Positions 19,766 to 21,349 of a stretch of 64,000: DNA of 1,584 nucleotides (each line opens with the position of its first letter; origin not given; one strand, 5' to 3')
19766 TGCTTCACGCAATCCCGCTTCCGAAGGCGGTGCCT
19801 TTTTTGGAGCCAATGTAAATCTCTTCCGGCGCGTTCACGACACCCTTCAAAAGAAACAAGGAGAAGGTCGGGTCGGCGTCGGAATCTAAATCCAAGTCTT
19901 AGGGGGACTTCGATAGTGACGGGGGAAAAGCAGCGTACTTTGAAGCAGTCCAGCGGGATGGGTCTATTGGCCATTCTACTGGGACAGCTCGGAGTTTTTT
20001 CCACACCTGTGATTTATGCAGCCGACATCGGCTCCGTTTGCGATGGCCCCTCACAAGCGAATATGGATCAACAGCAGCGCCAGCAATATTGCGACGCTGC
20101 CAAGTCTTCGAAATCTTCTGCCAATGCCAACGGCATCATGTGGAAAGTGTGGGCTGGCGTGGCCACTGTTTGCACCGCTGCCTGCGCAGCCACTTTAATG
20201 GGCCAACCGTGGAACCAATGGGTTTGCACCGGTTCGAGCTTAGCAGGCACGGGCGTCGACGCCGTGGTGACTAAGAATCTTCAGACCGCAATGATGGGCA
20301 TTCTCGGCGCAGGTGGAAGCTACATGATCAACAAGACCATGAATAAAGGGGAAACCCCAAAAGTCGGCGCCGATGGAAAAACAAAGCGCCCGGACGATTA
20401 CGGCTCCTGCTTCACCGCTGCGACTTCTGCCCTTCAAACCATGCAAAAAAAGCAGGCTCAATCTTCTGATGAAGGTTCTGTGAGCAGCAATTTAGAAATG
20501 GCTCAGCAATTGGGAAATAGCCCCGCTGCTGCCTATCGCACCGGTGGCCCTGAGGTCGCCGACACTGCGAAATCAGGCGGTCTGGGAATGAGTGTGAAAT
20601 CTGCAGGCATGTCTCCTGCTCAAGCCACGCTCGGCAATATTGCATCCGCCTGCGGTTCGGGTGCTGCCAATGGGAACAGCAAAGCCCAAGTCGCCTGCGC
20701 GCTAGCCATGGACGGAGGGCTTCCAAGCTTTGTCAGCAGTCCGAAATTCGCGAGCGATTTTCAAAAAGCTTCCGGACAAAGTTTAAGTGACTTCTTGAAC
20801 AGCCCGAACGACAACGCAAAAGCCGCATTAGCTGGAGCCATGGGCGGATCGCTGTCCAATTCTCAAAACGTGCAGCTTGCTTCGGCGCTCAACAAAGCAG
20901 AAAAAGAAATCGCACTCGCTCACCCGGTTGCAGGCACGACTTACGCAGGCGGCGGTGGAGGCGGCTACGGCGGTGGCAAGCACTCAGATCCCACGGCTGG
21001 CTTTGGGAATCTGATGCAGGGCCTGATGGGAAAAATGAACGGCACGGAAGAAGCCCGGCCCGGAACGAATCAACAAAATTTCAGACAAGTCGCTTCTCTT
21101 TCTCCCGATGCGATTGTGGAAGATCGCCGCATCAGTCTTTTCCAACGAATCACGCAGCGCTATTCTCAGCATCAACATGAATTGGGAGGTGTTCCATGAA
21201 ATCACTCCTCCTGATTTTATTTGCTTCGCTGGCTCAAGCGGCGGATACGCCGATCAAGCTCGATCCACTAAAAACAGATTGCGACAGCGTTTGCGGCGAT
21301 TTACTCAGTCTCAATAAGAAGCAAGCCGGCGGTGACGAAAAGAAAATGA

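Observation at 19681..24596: Shared C-terminal module in all four cluster proteins: poly-Gly, G-F/L-x-x-L-x-x-L-hydrophobic-G, then an (I/L)-F-x-x-(I/V)-(T/H)-x-R basic helix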

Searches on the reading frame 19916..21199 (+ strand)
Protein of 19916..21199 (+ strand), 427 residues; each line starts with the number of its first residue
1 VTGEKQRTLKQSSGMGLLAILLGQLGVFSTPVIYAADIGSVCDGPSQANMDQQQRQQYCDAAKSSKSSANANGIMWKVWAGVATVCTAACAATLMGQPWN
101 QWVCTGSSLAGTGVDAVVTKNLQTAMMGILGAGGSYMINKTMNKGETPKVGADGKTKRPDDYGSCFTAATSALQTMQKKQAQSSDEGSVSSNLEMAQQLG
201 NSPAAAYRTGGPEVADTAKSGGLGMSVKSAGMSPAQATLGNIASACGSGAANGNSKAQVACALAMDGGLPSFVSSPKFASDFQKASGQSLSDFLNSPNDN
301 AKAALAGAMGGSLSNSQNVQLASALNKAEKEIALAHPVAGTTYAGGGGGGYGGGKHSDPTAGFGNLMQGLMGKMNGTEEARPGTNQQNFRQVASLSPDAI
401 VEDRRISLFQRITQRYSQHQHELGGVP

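Call 3: search_protein_families(library=pfam, proteins=[window:19916-21199:+], max_evalue=1)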
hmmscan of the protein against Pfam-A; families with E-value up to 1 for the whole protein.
window:19916-21199:+ (427 aa): 0 families

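Call 4: search_protein_families(library=ncbifam, proteins=[window:19916-21199:+], max_evalue=1)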
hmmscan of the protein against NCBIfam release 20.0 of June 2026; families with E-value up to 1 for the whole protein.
window:19916-21199:+ (427 aa): 4 families
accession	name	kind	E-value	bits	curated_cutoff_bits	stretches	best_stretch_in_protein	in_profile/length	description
NF000067.2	SMR_qac_FL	exception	0.006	17.1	205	1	72-116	56-100/110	quaternary ammonium compound efflux SMR transporter QacL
NF033137.0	SMR_qac_int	equivalog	0.013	16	188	1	73-115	56-98/109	Qac family quaternary ammonium compound efflux SMR transporter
NF000278.1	SMR_qac_G2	exception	0.066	13.6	220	1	72-115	56-99/110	quaternary ammonium compound efflux SMR transporter QacG2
NF033136.1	SMR_qac_K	exception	0.13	12.9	205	1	73-115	57-99/110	quaternary ammonium compound efflux SMR transporter QacK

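Call 15: find_related_loci(query=A1, collection=genome_contigs, flank=10000)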
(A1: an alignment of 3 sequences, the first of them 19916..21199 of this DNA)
Query A1 (427 aa) in genome_contigs; peptide patterns used: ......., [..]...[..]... (x = any residue, [..] = any of these).
69 stretches matched a pattern; 2 encode a relative of the query (tblastn E <= 1e-3); 2 distinct loci.
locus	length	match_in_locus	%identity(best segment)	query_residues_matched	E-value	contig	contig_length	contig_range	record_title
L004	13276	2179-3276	38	54-416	8e-67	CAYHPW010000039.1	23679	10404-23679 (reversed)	MAG TPA_asm: uncultured Bacteriovoracaceae bacterium isolate ERP119705_co14_164 genome assembly, contig: NODE_1884_lengt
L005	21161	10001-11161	33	52-416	4e-51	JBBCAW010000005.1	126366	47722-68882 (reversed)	Bdellovibrionota bacterium FG-1 24155C00005.1, whole genome shotgun sequence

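Call 24: find_homologous_proteins(query=A2, max_evalue=0.001)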
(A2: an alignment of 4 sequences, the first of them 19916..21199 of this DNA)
Query A2 (4 sequences) (427 aa, profile of the alignment): 4 proteins with E <= 0.001 among 8000 candidates.
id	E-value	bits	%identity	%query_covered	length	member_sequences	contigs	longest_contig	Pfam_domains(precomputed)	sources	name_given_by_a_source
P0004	7.2e-201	686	33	85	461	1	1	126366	-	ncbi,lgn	ncbi:hypothetical protein WDW37_02360 [Bdellovibrionota bacterium FG-1]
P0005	4.2e-186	637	98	100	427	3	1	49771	-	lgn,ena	-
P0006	1.9e-128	447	38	85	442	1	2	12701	-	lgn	-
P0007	3.4e-67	246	31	91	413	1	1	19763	-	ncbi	ncbi:hypothetical protein WDW86_02765 [Bdellovibrionota bacterium FG-2]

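Call 25: find_encoding_contigs(protein=P0007, flank=10000, max_places=3)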
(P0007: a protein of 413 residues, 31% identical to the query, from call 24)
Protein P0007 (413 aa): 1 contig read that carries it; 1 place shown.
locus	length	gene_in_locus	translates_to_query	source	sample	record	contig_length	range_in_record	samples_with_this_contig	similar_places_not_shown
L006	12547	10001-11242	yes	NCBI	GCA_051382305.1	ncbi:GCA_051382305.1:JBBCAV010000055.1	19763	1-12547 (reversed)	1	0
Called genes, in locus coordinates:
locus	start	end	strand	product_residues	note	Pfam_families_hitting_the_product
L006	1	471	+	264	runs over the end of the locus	PF00106:adh_short, PF08659:KR (weak), PF13561:adh_short_C2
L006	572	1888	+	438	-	PF02321:OEP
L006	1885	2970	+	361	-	PF19335:HMBD, PF25944:Beta-barrel_RND, PF25954:Beta-barrel_RND_2, PF25975:CzcB_C, PF25989:YknX_C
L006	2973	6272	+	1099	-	PF00873:ACR_tran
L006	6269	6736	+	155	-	PF11827:DUF3347 (weak)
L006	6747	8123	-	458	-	-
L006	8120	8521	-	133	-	-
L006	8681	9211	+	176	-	-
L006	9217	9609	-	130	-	PF01850:PIN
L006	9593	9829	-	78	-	-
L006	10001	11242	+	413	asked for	-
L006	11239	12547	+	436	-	?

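Call 26: find_encoding_contigs(protein=P0006, flank=10000, max_places=3)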
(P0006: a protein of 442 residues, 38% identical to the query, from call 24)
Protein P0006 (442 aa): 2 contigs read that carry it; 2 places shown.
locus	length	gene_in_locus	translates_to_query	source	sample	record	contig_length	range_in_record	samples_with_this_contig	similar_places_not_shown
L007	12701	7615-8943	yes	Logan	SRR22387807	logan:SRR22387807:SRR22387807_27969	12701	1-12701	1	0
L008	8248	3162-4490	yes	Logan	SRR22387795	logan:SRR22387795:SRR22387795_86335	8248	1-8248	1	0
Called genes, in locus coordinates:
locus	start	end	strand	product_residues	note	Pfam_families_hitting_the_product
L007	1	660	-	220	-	?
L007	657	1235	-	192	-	PF04279:IspA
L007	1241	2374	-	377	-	PF00512:HisKA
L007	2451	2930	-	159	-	PF01597:GCV_H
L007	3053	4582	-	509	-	PF00082:Peptidase_S8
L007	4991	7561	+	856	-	-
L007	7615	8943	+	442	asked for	-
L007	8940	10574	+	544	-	-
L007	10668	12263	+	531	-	-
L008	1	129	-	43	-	?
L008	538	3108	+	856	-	-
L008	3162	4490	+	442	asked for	-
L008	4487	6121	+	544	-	-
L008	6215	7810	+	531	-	-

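Call 43: predict_structure(alignment_id=A6)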
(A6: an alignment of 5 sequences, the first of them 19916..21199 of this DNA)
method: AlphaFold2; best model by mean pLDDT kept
length: 427 residues; sequences in the alignment: 5
mean_pLDDT: 36.6   pTM: 0.29
mean pLDDT of the five models: 36.6, 35.6, 35.5, 34.5, 29.4
residues with pLDDT >= 90: 0; 70-90: 0; 50-70: 63; < 50: 364
segments of 3 or more residues with pLDDT < 50: 1-36, 45-50, 69-173, 175-177, 202-275, 293-427
pLDDT, mean of each block of 10 residues (from residue 1): 27 27 26 41 49 59 54 47 48 41 35 29 29 29 32 36 44 49 53 58 34 24 21 23 30 32 34 47 53 46 39 35 34 27 23 24 31 28 26 37 39 40 33
secondary structure, 60 per line:
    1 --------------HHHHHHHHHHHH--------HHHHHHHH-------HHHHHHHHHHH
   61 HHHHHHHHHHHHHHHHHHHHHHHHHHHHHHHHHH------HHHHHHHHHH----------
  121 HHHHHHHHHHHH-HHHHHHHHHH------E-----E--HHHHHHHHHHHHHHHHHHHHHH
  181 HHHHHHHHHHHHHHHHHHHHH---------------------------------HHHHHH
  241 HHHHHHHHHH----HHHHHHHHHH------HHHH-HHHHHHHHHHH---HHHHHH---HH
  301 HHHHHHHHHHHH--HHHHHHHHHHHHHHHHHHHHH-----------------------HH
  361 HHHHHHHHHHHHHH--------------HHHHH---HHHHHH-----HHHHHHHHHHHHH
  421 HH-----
elements in order: H15-26 H35-42 H50-94 H101-110 H121-132 H134-143 H159-201 H235-250 H255-264 H271-274 H276-286 H290-295 H299-312 H315-335 H359-374 H389-393 H397-402 H408-422
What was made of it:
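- Tried and rejected: The model was useless at pLDDT 36.6 (call 43).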

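Call 48: search_protein_families(library=pfam, alignment_id=A7, max_evalue=0.01)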
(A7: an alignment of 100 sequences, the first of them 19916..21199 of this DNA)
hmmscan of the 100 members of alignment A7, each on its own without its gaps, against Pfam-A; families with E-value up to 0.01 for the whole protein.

A. member 1, window:19916-21199:+ (427 aa): 0 families

B. families by the number of members that match (of 100 scanned): 5 families
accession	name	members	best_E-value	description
PF09991.14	DUF2232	1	0.0015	Predicted membrane protein (DUF2232)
PF25393.1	LTM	1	0.0037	LUBAC thetering domain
PF18652.6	Adhesin_P1_N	1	0.0043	Adhesin P1 N-terminal domain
PF18181.6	SLATT_1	1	0.0063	SMODS and SLOG-associating 2TM effector domain 1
PF00682.25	HMGL-like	1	0.0094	HMGL-like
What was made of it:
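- On ClyA-family α-pore-forming toxins: No Pfam hit in 100 B-family members (call 48).
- No HlyE or HBL Pfam hit was found in 100 members (call 48).
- Tried and rejected: Pfam on 100 B-family members gave only five single-member chance hits (call 48).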

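Call 53: find_related_loci(query=A8, collection=metagenome_contigs, flank=10000)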
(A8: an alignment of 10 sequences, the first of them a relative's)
Query A8 (442 aa) in metagenome_contigs; peptide patterns used: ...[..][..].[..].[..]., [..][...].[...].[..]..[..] (x = any residue, [..] = any of these).
95 stretches matched a pattern; 7 encode a relative of the query (tblastn E <= 1e-3); 7 distinct loci.
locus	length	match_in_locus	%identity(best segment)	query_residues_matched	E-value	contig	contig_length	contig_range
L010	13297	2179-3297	37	63-429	4e-66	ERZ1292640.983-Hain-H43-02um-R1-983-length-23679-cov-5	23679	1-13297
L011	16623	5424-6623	36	43-429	4e-54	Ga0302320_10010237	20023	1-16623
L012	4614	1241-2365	34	57-425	3e-45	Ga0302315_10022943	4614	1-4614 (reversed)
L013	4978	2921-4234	32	34-423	6e-36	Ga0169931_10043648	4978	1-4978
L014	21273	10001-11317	41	23-433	6e-78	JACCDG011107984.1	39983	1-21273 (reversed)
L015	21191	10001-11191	31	60-431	3e-20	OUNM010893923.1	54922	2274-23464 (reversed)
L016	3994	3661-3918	34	7-92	1e-7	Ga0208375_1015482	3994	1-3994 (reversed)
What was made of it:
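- Tried and rejected: A 10-sequence alignment worked (call 53).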

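Call 56: search_protein_families(library=pfam, proteins=[L014:5933-7477:-, L014:15357-16346:+, L014:16556-17299:+, L014:17296-19746:-, L014:19749-20738:-, L015:11663-12319:+, L011:4108-5151:+, L015:6333-7946:-, L013:1171-2523:-], max_evalue=0.001)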
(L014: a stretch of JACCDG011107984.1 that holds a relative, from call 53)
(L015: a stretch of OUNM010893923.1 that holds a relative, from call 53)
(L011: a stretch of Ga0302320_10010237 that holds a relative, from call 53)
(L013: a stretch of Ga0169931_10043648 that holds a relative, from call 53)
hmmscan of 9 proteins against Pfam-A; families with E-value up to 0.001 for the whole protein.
L014:5933-7477:- (514 aa): 1 family
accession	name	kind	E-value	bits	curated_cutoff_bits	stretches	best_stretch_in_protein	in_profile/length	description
PF00082.27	Peptidase_S8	-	2.2e-52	178.6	21.8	1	195-493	3-275/288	Subtilase family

L014:15357-16346:+ (329 aa): 0 families

L014:16556-17299:+ (247 aa): 7 families
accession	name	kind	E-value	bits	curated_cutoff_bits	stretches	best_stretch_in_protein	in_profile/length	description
PF01738.24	DLH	-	5.9e-56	189.9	21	1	25-235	2-216/217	Dienelactone hydrolase family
PF20408.4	Abhydrolase_11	-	5.6e-06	26.7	27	1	86-208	43-167/193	Alpha/beta hydrolase domain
PF08840.17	BAAT_C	-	6e-05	23.6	20.9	0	119-186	23-91/210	BAAT / Acyl-CoA thioester hydrolase C terminal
PF12146.15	Hydrolase_4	-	6.3e-05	22.8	27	0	155-211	183-237/239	Serine aminopeptidase, S33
PF00561.26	Abhydrolase_1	-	0.00023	21.3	25.8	0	56-138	19-89/245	alpha/beta hydrolase fold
PF12740.14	PETase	-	0.00027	20.9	28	1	26-182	44-187/263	PET hydrolase-like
PF00326.27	Peptidase_S9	-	0.0008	19.4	22.6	0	161-209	140-190/213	Prolyl oligopeptidase family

L014:17296-19746:- (816 aa): 1 family
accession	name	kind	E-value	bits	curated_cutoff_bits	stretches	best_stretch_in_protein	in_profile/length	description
PF00082.27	Peptidase_S8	-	4.6e-26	92.2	21.8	1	549-778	4-256/288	Subtilase family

L014:19749-20738:- (329 aa): 0 families

L015:11663-12319:+ (218 aa): 0 families

L011:4108-5151:+ (347 aa): 0 families

L015:6333-7946:- (537 aa): 1 family
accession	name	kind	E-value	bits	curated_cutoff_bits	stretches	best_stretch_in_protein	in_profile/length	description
PF00082.27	Peptidase_S8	-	1.3e-48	166.2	21.8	1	221-516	5-276/288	Subtilase family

L013:1171-2523:- (450 aa): 0 families

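Call 57: predict_structure(alignment_id=A7)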
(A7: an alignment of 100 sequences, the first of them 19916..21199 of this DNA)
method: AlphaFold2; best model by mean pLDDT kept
length: 427 residues; sequences in the alignment: 100
mean_pLDDT: 72.9   pTM: 0.65
mean pLDDT of the five models: 72.9, 72.1, 71.3, 70.6, 70.3
residues with pLDDT >= 90: 120; 70-90: 113; 50-70: 123; < 50: 71
segments of 3 or more residues with pLDDT < 50: 1-3, 23-29, 110-114, 133-136, 218-228, 341-362, 375-387
pLDDT, mean of each block of 10 residues (from residue 1): 54 52 49 69 81 92 92 95 93 85 65 53 65 51 58 68 85 92 93 92 71 53 48 62 83 93 92 95 95 92 90 86 87 70 44 43 54 50 49 69 81 78 59
secondary structure, 60 per line:
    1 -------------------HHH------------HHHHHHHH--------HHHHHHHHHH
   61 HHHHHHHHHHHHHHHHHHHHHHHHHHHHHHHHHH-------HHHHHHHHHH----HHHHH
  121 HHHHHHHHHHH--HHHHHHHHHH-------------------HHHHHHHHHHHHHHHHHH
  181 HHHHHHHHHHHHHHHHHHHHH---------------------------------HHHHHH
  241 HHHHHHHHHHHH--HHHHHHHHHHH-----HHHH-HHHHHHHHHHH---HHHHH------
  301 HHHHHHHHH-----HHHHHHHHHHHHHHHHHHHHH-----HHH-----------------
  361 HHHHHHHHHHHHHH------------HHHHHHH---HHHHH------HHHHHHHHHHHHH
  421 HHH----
elements in order: H35-42 H51-94 H102-111 H116-131 H134-143 H163-201 H235-252 H255-265 H271-274 H276-286 H290-294 H301-309 H315-335 H361-374 H387-393 H397-401 H408-423
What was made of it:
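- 19916..21199 (+): Gene B (427 aa). It has a signal peptide, 8 conserved Cys, a long α-helical hairpin with a hydrophobic tip, a helical domain at aa 235-335, and the tail. AF2 model with a 100-sequence alignment gave pLDDT 72.9 and an all-α structure (call 57).
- On T9SS C-terminal domain: The AF2 model predicts helices only in the tail (call 57).
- The AF2 model gives a confident terminal helix (pLDDT about 80) after a low-confidence hinge (below 50) (call 57). The predicted structure is α-helical, not the β-sandwich of a T9SS CTD (call 57). The terminal helix has a fairly high pLDDT in a monomer model (call 57). It is separated from the core by a long, low-confidence Gly hinge (call 57).
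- Tried and rejected: Repeating with 100 homologues gave 72.9 (call 57).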

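Call 60: fold_search(model_id=the predicted structure, library=pdb)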
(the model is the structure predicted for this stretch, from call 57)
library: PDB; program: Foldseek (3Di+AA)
matches with E <= 10: 75; with E <= 0.001: 0
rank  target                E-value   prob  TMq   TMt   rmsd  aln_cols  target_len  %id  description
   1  5x87_E                1.3e+00  0.08  0.12  0.18  23.6       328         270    8  Crystal structure of a bacterial Bestrophin homolog from Klebsiella pneumoniae with a mutation L177T (released 2017-11-01)
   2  4wd7_E                1.4e+00  0.10  0.12  0.18  23.1       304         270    9  Crystal structure of a bacterial Bestrophin homolog from Klebsiella pneumoniae by Zn-SAD phasing (released 2014-10-01)
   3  6iv4_B                1.9e+00  0.08  0.11  0.17  25.1       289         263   11  Crystal structure of a bacterial Bestrophin homolog from Klebsiella pneumoniae with a mutation W252F (released 2019-11-13)
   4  8zw8_A                1.9e+00  0.05  0.11  0.10  26.8       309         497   13  Cryo-EM structure of trimethylamine transporter TmaT (released 2024-11-06)
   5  6ivn_A                2.1e+00  0.08  0.12  0.18  24.3       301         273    9  Crystal structure of a membrane protein G264A (released 2019-11-06)
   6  8r5s_E                2.1e+00  0.07  0.12  0.20  21.4       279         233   12  t113 - De-novo designed soluble homotetramer (released 2024-11-27)
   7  6iv2_B                2.3e+00  0.06  0.12  0.19  23.5       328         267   10  Crystal structure of a bacterial Bestrophin homolog from Klebsiella pneumoniae with a mutation Y211A (released 2019-11-13)
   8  5x87_C                2.5e+00  0.08  0.14  0.21  23.3       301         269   10  Crystal structure of a bacterial Bestrophin homolog from Klebsiella pneumoniae with a mutation L177T (released 2017-11-01)
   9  6ivm_C                2.5e+00  0.08  0.14  0.21  23.2       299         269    9  Crystal structure of a membrane protein P143A (released 2019-11-06)
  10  8f7n                  2.5e+00  0.04  0.12  0.13  37.3       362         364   15  Crystal structure of chemoreceptor McpZ ligand sensing domain (released 2023-07-05)
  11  6ivo_B                2.6e+00  0.07  0.12  0.18  23.3       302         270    9  Crystal structure of a membrane protein P208A (released 2019-11-06)
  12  8ii8                  2.7e+00  0.13  0.18  0.29  16.3       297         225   12  X-ray crystal structure of pink-colored protein from Pleurotus salmoneostramineus in complex with natural chromophore (released 2024-08-14)
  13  1qoy                  2.7e+00  0.08  0.17  0.22  22.4       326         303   13  E.coli Hemolysin E (HlyE, ClyA, SheA) (released 2000-01-23)
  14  8qae_A                2.9e+00  0.04  0.09  0.16  21.3       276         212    9  X-ray crystal structure of a de novo designed single-chain antiparallel 6-helix alpha-helical barrel, sc-apCC-6-SLLA (released 2024-07-03)
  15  4pho_C                3.0e+00  0.09  0.18  0.23  17.2       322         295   12  ClyA CC6/264 ox (2-303) (released 2014-09-24)
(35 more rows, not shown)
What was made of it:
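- On ClyA-family α-pore-forming toxins: Foldseek against PDB gave a best overall E of 1.3; the ClyA entries had E about 3 and TM 0.17-0.24 (call 60).
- ClyA appears among the non-significant Foldseek hits (call 60).
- Tried and rejected: Foldseek of that model against PDB found nothing significant (call 60).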

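Call 61: search_solved_structures(query=A7, max_evalue=10)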
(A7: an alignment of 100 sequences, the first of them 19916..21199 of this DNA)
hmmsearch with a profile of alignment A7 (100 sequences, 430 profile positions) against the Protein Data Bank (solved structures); distinct sequences matched with E-value up to 10: 6.
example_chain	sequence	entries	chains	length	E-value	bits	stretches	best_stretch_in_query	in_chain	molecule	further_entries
7mws_A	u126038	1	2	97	0.23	13.9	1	265-327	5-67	CD81 protein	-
9dbd_A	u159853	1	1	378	0.28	13.6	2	298-397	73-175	Tet4 Variant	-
9dbf_A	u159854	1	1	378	0.28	13.6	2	298-397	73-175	Tet4 Variant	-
2i9o_A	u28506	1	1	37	2.5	10.5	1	335-362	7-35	MHB8A peptide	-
7od3_A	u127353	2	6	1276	6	9.2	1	285-353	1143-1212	Spike glycoprotein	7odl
4x0n_B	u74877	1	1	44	8.4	8.8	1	73-103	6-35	Helianthamide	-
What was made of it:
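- On ClyA-family α-pore-forming toxins: A PDB profile search found nothing (call 61).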
